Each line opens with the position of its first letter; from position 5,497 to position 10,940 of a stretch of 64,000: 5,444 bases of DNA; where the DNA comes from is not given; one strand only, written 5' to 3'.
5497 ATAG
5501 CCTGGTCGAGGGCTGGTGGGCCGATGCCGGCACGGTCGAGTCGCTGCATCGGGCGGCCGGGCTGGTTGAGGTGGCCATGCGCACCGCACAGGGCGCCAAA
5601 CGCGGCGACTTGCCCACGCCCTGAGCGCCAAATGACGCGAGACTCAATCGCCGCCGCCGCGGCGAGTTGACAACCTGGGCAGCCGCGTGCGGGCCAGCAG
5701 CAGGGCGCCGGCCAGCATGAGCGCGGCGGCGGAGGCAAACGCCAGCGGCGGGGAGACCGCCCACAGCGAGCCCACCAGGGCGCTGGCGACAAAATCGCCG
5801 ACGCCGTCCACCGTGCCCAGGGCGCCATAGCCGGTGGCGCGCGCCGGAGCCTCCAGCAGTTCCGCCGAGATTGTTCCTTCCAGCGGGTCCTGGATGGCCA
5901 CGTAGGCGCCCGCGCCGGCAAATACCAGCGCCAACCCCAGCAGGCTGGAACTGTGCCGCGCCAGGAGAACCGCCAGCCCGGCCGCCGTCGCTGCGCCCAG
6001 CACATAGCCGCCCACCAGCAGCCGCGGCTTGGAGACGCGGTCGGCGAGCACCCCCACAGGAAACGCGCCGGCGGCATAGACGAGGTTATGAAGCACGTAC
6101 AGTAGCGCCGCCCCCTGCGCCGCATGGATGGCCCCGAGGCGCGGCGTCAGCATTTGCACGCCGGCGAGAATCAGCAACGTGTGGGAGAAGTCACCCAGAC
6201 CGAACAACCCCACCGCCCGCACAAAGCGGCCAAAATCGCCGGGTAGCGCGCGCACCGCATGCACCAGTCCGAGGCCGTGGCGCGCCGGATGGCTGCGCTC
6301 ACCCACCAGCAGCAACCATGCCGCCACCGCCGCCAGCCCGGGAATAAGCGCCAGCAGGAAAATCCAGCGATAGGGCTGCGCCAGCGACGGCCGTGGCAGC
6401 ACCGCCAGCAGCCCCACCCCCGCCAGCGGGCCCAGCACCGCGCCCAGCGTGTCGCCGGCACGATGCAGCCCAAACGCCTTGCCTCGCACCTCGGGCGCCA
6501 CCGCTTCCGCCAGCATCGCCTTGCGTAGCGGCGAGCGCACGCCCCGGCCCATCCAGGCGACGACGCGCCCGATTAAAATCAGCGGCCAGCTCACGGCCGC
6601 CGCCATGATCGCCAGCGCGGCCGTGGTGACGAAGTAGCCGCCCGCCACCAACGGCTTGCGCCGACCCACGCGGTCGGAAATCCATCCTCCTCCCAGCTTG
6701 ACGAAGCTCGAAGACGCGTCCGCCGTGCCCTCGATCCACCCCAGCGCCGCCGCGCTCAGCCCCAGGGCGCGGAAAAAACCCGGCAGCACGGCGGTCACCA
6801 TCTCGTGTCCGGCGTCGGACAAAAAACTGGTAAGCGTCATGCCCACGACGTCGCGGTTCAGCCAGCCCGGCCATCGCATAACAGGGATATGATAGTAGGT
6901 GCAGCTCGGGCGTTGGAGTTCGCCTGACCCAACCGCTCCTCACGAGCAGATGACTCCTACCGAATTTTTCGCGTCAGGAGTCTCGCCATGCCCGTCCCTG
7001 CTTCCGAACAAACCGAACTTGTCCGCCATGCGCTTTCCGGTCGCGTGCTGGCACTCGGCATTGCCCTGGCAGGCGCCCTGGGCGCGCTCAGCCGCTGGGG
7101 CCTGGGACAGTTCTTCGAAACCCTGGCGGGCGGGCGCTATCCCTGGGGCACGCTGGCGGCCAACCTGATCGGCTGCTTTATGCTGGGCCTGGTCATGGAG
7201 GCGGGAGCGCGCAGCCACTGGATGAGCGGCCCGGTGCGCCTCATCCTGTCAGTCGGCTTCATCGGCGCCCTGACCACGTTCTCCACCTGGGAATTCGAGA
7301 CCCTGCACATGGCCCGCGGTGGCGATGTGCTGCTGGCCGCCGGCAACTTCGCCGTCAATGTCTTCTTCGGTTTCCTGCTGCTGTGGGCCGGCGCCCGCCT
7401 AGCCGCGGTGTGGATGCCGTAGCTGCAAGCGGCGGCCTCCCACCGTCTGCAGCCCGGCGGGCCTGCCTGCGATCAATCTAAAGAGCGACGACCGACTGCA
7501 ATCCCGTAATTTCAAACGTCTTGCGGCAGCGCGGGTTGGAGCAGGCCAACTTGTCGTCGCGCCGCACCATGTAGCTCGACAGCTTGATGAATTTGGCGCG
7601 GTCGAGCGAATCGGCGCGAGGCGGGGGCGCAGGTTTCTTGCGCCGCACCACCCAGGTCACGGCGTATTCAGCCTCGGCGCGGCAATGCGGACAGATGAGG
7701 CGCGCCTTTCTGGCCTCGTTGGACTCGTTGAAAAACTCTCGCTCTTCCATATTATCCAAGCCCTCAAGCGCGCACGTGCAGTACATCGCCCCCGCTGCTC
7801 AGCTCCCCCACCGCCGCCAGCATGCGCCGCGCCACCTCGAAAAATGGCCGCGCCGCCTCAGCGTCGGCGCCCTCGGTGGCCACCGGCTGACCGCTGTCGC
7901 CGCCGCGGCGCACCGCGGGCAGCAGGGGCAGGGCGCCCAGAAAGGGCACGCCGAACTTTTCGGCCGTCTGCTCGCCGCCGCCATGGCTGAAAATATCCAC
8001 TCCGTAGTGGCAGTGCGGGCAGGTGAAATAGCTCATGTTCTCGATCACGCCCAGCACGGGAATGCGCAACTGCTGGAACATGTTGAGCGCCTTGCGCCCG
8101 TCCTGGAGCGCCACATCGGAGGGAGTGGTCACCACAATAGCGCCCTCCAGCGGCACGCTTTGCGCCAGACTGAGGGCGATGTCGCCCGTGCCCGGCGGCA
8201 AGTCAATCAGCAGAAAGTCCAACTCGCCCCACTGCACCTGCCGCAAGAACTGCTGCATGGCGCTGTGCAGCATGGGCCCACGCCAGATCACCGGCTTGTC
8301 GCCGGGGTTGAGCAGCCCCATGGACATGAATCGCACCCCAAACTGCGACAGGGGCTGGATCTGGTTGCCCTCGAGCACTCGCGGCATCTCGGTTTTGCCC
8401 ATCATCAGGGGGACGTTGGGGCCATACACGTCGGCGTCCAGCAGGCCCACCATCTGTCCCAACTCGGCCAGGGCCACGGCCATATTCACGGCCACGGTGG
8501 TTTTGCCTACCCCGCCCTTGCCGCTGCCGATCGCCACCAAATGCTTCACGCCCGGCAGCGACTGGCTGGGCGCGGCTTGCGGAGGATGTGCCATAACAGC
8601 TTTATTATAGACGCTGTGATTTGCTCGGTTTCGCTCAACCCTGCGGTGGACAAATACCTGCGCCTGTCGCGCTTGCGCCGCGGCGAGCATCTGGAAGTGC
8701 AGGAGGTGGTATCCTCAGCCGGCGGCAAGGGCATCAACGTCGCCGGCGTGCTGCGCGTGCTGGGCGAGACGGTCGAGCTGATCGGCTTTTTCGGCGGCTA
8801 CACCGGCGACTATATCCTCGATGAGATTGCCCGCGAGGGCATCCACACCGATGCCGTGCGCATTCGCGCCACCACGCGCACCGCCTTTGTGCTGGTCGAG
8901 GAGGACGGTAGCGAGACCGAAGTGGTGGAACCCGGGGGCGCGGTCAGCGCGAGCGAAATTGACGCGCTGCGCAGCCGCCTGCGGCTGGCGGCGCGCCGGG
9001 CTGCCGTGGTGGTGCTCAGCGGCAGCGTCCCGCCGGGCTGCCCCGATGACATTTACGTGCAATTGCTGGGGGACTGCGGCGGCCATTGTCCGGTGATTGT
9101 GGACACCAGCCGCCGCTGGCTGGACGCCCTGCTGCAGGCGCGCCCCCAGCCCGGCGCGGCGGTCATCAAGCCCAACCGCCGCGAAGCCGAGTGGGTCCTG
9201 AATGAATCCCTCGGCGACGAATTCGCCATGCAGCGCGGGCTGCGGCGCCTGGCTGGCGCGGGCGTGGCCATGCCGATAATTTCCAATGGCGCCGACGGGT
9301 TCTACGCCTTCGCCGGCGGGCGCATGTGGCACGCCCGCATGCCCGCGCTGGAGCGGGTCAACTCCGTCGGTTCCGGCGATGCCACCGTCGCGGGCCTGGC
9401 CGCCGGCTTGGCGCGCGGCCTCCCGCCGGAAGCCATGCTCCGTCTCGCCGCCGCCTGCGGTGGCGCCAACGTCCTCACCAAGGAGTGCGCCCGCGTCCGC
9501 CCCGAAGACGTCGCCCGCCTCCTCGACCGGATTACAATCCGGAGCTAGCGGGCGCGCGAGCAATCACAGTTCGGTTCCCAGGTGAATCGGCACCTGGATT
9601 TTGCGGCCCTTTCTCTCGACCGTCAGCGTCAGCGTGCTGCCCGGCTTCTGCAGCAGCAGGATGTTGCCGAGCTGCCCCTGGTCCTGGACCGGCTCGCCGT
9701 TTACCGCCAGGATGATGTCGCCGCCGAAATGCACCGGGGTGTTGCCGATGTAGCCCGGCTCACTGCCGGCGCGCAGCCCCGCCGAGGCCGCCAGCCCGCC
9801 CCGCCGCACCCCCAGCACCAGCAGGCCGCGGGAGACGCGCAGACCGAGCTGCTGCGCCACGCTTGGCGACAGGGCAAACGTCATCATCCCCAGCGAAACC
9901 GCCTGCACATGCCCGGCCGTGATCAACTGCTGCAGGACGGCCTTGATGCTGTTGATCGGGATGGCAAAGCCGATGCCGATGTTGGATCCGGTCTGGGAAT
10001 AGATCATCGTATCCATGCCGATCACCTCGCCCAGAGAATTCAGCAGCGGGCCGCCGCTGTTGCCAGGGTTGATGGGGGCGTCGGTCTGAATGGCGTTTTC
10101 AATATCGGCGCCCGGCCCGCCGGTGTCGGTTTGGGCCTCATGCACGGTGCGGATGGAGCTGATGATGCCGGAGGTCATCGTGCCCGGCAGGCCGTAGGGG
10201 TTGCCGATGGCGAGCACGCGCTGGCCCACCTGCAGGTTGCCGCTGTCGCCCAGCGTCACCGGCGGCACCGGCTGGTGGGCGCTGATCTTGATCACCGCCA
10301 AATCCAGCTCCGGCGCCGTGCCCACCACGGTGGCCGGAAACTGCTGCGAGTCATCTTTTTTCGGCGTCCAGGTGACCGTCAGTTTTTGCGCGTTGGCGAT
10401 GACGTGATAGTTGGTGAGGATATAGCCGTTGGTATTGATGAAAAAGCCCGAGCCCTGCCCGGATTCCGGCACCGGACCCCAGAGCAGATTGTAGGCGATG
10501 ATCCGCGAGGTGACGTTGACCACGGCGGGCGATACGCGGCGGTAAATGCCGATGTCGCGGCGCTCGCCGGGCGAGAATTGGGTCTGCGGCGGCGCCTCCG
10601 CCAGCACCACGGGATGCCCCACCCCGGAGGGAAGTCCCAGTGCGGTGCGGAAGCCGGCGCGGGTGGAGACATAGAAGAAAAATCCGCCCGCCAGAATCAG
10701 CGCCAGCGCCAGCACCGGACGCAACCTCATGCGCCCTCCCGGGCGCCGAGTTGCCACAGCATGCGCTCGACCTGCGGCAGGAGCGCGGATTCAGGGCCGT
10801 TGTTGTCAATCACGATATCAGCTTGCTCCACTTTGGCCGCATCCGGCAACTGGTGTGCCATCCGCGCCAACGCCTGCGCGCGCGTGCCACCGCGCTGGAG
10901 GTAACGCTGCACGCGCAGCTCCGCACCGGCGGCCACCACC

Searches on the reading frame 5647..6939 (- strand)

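Call 36: search_protein_families(library=pfam, max_evalue=0.00001, proteins=[window:5647-6939:-])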
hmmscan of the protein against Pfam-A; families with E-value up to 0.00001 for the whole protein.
window:5647-6939:- (431 aa): 2 families
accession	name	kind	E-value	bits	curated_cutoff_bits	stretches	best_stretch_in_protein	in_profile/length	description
PF07690.21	MFS_1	-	1.4e-34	120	33.4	2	35-225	2-187/347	Major Facilitator Superfamily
PF00083.30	Sugar_tr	-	1.9e-11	44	22.3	1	64-211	46-191/452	Sugar (and other) transporter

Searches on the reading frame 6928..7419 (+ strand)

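Call 36: search_protein_families(library=pfam, max_evalue=0.00001, proteins=[window:6928-7419:+])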
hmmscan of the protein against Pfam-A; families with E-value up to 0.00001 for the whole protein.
window:6928-7419:+ (164 aa): 1 family
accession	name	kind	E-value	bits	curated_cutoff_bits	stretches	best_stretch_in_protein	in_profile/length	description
PF02537.21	CRCB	-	1.8e-26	92.9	32.9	1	45-155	3-102/103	CrcB-like protein, Camphor Resistance (CrcB)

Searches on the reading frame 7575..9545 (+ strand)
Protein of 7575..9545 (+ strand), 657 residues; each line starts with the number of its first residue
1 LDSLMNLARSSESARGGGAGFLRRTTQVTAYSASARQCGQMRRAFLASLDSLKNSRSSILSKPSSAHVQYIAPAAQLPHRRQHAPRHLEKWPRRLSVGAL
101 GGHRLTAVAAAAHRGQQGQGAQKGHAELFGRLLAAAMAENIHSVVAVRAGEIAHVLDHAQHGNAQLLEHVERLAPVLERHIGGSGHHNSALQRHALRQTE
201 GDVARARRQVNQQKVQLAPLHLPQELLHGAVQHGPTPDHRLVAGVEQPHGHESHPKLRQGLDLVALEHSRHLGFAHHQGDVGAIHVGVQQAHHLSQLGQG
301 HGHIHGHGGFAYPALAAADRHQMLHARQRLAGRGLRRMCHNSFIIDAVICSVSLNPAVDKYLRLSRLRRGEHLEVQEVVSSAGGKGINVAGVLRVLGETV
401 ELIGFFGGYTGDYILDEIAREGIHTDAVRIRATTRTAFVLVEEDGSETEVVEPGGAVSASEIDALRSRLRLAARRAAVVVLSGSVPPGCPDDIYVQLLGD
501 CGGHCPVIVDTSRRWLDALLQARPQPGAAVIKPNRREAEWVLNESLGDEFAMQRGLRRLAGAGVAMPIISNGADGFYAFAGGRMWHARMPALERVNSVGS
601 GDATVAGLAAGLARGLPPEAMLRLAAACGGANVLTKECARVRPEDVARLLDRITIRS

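Call 36: search_protein_families(library=pfam, max_evalue=0.00001, proteins=[window:7575-9545:+])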
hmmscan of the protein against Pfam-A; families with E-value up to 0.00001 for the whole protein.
window:7575-9545:+ (657 aa): 1 family
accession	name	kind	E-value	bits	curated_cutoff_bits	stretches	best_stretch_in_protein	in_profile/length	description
PF00294.29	PfkB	-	7e-48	163.9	25.8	1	364-640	21-297/302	pfkB family carbohydrate kinase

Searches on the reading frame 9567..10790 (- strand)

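Call 36: search_protein_families(library=pfam, max_evalue=0.00001, proteins=[window:9567-10790:-])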
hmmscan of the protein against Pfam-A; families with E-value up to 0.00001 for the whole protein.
window:9567-10790:- (408 aa): 5 families
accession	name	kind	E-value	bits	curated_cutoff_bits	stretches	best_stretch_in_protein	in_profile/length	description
PF13365.12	Trypsin_2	-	1.2e-36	127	27.6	1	113-259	1-144/144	Trypsin-like peptidase domain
PF00089.32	Trypsin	-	3.3e-20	73.3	20.6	1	114-284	28-218/220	Trypsin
PF13180.12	PDZ_2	-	1.6e-09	38.3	27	1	321-403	12-79/80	PDZ domain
PF17820.7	PDZ_6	-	6.1e-08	32.7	27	0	357-393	19-54/54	PDZ domain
PF00595.29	PDZ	-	3.3e-06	27.8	23.2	0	357-392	46-81/81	PDZ domain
